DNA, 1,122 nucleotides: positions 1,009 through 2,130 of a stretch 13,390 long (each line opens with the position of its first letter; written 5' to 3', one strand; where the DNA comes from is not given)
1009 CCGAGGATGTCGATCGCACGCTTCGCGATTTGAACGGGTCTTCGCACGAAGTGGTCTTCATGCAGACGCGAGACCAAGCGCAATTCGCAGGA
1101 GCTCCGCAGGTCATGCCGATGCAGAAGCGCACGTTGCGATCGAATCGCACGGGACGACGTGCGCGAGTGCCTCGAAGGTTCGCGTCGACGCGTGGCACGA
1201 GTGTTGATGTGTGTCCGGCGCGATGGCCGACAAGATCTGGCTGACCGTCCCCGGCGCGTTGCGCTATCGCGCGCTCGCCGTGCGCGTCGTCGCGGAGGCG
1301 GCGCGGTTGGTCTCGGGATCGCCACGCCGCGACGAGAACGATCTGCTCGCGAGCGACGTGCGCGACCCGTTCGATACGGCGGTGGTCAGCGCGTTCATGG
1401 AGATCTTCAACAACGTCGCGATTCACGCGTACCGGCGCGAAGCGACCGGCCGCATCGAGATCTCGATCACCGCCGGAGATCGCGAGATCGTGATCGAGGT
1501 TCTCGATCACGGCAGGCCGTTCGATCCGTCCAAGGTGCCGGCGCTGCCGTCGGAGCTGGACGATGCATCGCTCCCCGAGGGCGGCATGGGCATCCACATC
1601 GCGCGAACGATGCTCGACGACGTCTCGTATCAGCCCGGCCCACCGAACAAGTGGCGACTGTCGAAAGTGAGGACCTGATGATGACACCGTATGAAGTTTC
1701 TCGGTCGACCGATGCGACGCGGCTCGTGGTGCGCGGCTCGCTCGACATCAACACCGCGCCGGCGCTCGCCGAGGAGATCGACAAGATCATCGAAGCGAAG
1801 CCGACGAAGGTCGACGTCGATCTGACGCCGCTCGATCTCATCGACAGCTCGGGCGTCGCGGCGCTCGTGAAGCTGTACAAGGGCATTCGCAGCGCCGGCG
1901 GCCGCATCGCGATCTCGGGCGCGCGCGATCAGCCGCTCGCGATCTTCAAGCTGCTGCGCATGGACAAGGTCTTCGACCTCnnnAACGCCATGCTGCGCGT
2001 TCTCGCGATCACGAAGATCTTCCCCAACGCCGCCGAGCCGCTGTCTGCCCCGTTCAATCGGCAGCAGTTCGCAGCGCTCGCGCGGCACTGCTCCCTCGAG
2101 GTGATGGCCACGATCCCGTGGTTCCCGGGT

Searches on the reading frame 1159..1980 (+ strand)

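Call 6: search_protein_families(library=pfam, proteins=[window:1159-1980:+], max_evalue=0.001)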
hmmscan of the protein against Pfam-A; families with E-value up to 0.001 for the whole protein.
window:1159-1980:+ (274 aa): 2 families
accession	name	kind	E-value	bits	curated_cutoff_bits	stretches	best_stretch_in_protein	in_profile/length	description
PF01740.26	STAS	-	1.7e-15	57.1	22.6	1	184-272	8-97/106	STAS domain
PF13466.11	STAS_2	-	3.8e-14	53.1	29.2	1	189-269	1-80/80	STAS domain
